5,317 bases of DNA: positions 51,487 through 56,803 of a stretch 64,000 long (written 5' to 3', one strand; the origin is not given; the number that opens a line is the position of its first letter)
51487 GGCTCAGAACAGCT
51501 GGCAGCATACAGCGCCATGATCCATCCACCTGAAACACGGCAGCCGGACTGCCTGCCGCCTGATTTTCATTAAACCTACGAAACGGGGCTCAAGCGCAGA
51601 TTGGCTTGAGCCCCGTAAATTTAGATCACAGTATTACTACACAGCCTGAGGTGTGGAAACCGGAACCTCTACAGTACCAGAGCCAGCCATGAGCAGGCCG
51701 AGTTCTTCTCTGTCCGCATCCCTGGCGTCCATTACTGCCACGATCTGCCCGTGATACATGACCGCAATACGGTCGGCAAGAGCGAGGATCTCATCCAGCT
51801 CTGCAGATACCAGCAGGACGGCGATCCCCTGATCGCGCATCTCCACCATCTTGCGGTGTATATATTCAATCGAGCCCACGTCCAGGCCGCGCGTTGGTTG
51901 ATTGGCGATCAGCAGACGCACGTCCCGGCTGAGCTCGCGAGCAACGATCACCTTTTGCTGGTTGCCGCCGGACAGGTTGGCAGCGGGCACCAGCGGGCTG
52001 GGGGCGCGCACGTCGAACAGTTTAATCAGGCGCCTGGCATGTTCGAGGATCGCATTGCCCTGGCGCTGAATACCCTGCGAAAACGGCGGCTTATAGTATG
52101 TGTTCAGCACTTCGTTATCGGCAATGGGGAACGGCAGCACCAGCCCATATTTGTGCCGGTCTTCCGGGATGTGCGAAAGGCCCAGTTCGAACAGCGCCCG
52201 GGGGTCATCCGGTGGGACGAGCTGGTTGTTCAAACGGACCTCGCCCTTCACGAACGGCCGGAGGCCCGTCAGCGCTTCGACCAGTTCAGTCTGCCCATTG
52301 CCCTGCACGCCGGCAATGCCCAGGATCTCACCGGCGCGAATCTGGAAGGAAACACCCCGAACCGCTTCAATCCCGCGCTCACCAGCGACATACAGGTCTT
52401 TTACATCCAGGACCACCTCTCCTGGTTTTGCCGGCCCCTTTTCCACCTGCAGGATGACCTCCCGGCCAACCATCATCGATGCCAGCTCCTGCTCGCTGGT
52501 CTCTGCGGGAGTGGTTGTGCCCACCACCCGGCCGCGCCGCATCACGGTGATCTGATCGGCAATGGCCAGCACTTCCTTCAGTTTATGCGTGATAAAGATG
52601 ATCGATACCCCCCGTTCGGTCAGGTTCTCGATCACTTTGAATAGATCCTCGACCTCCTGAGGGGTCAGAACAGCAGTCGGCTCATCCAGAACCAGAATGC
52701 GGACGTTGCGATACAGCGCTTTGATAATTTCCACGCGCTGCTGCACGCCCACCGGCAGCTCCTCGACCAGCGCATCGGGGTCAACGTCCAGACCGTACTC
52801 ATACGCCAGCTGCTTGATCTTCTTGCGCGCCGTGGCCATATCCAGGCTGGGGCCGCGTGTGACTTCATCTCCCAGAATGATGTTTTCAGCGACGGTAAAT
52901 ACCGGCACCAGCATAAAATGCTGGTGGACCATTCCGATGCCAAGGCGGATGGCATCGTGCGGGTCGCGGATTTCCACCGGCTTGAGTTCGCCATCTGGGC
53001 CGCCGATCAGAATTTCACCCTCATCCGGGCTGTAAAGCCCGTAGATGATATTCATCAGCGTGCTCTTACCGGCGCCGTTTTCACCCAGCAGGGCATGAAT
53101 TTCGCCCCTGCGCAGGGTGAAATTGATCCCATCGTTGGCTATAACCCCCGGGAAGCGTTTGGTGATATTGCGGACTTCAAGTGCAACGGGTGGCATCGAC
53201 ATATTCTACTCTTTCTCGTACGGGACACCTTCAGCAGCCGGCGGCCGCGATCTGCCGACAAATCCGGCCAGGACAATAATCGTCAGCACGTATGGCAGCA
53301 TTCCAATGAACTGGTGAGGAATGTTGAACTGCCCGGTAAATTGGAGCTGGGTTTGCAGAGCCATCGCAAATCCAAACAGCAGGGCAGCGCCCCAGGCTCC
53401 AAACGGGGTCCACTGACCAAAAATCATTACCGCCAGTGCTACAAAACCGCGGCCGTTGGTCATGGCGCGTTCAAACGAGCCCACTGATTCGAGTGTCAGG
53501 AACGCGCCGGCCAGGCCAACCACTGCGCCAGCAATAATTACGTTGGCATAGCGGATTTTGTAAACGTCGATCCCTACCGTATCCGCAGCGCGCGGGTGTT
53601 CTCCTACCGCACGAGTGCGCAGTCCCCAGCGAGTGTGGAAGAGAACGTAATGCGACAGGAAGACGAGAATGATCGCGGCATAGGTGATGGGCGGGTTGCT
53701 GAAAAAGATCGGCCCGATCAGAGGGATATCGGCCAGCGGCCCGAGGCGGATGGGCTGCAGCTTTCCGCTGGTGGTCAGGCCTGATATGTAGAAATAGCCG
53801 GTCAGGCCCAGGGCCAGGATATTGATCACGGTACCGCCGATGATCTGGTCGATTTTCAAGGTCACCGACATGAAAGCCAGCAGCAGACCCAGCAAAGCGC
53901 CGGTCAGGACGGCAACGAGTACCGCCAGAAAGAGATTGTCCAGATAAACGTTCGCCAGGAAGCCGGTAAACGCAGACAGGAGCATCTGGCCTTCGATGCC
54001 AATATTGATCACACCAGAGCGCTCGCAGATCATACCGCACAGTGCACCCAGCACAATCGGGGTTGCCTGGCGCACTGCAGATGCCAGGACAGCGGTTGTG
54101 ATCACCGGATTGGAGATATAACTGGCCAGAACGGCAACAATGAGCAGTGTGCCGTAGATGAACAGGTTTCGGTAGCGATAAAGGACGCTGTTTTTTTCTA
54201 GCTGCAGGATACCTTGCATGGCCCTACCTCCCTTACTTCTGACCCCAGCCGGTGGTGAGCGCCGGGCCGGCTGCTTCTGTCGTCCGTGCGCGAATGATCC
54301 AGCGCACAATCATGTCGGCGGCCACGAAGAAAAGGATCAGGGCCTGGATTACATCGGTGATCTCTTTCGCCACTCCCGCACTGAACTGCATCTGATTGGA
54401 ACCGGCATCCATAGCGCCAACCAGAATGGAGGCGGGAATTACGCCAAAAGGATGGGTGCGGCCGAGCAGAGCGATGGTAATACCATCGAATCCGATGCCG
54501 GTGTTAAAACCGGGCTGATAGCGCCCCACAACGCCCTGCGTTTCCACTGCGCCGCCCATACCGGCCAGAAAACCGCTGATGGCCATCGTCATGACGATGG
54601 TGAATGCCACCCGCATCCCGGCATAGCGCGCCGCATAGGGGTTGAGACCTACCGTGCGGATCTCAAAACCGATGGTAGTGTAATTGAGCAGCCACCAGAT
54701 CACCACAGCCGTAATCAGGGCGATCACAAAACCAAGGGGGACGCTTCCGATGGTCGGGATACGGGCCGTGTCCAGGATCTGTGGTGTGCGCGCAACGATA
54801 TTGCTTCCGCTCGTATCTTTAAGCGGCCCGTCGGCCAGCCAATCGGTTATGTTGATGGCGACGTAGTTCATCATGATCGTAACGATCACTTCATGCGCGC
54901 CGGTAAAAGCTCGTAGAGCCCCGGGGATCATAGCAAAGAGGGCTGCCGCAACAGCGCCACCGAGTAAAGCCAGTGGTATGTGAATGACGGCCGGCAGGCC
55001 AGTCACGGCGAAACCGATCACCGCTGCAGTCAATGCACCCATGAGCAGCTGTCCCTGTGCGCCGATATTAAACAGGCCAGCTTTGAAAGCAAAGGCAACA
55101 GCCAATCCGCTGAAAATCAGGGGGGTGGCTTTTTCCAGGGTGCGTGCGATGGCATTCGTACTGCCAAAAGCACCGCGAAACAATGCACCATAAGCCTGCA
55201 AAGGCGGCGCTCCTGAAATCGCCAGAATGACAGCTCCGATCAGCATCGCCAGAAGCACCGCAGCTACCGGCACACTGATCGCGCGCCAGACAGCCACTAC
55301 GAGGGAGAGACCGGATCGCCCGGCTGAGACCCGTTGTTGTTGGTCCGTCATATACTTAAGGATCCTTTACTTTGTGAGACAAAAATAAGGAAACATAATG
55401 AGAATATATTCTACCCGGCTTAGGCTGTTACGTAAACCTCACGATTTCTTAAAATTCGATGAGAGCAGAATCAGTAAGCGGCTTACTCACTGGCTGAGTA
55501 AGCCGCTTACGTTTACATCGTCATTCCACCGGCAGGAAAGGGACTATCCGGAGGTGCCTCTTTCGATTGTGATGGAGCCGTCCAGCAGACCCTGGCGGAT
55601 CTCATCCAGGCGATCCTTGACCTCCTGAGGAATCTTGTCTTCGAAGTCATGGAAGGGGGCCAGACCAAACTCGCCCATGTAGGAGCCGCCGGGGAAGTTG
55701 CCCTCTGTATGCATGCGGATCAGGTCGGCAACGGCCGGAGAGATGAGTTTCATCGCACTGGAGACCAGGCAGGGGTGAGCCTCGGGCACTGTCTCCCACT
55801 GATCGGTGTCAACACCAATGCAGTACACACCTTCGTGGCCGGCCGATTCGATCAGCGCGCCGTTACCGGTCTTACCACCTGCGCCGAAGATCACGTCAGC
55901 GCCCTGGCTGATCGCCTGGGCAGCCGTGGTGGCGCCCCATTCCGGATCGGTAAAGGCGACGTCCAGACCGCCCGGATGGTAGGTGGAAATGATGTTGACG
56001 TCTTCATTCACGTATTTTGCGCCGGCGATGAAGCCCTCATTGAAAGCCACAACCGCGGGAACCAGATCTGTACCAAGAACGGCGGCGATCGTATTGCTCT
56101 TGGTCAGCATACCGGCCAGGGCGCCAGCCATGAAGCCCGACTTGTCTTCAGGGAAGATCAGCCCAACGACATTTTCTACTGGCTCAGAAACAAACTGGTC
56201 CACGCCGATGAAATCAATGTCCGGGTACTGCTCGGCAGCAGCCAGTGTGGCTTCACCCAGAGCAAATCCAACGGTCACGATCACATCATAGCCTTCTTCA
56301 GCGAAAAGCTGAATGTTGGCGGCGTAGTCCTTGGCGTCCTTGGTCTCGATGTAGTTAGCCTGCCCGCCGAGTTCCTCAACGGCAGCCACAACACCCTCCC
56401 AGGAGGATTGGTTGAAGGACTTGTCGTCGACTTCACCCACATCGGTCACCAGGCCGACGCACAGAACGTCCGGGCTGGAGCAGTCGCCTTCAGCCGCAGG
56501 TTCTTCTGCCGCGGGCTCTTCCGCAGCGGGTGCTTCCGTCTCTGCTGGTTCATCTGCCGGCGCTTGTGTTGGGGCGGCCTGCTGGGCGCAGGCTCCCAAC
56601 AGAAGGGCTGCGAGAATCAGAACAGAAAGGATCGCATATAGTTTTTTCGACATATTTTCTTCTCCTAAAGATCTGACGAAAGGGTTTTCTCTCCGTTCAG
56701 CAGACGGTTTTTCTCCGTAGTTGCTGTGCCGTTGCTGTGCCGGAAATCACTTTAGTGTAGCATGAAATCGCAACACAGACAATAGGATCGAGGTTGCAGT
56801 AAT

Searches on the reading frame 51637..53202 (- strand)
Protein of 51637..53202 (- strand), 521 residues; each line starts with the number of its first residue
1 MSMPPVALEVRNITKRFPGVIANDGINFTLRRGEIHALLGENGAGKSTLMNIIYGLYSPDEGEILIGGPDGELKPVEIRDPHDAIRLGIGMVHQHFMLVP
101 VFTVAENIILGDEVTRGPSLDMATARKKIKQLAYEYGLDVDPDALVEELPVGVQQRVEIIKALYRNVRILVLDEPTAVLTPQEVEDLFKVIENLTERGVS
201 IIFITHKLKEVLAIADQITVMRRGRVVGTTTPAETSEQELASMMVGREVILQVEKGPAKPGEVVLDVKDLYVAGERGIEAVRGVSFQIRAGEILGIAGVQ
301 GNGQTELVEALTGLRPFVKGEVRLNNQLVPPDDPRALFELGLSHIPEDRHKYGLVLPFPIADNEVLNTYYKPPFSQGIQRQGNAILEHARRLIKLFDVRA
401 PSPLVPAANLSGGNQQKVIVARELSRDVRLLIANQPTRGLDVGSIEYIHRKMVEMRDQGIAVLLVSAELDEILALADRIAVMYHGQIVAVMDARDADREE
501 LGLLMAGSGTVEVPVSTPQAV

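Call 37: search_protein_families(library=pfam, proteins=[window:51637-53202:-], max_evalue=0.0001)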
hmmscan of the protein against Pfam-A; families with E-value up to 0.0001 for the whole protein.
window:51637-53202:- (521 aa): 2 families
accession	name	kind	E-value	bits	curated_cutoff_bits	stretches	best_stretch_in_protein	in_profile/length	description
PF00005.33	ABC_tran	-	4e-46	157.4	25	2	25-177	3-137/137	ABC transporter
PF13304.12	AAA_21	-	6.1e-09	36.8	27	0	155-206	243-298/304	AAA domain, putative AbiEii toxin, Type IV TA system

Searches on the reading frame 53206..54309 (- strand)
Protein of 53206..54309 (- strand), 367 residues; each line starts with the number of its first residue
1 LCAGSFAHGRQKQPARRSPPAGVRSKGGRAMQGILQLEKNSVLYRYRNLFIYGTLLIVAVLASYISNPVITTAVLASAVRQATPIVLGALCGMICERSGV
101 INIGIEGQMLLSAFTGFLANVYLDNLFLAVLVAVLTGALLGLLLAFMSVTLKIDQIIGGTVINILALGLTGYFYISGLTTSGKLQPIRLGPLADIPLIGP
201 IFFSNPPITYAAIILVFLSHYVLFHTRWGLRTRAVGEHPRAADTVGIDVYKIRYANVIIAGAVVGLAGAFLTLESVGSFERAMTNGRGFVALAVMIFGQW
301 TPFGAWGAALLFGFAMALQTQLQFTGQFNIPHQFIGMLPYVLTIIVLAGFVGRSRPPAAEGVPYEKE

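Call 37: search_protein_families(library=pfam, proteins=[window:53206-54309:-], max_evalue=0.0001)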
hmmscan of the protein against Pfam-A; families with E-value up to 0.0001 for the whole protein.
window:53206-54309:- (367 aa): 1 family
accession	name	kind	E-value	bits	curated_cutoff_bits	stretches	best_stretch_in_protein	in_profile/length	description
PF02653.21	BPD_transp_2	-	4.6e-41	141.2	26.8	1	76-347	3-269/269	Branched-chain amino acid transport system / permease component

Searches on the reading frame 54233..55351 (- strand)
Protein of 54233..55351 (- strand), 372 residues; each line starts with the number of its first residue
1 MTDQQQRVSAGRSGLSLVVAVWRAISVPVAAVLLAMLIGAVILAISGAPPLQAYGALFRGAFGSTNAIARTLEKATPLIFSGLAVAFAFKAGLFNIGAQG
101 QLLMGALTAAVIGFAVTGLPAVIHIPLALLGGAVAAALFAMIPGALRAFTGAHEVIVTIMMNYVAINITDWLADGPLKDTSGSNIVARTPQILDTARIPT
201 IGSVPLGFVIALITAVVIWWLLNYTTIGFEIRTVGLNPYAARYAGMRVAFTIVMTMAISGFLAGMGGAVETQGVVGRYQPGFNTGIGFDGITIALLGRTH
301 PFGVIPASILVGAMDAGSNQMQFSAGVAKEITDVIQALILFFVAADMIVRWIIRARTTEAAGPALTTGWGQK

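Call 37: search_protein_families(library=pfam, proteins=[window:54233-55351:-], max_evalue=0.0001)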
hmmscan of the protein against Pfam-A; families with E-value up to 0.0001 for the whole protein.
window:54233-55351:- (372 aa): 1 family
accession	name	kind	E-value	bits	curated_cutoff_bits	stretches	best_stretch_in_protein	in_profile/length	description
PF02653.21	BPD_transp_2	-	1e-46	159.7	26.8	1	68-343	2-268/269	Branched-chain amino acid transport system / permease component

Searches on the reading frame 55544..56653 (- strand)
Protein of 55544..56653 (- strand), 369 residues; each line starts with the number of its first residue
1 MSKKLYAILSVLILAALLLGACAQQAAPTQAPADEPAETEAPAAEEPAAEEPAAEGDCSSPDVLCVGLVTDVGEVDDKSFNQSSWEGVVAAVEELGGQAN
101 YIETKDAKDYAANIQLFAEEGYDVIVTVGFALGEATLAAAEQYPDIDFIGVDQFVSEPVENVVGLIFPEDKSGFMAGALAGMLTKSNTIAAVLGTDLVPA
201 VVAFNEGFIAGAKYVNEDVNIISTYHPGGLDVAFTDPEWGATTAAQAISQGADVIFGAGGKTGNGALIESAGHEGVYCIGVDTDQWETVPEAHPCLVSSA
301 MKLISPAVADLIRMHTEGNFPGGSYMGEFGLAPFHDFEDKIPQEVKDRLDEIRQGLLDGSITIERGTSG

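Call 37: search_protein_families(library=pfam, proteins=[window:55544-56653:-], max_evalue=0.0001)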
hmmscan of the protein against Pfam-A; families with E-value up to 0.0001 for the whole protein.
window:55544-56653:- (369 aa): 1 family
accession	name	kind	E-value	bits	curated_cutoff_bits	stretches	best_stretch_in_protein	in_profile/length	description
PF02608.20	Bmp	-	2.3e-50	171.7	24.1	1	68-325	5-256/301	ABC transporter substrate-binding protein PnrA-like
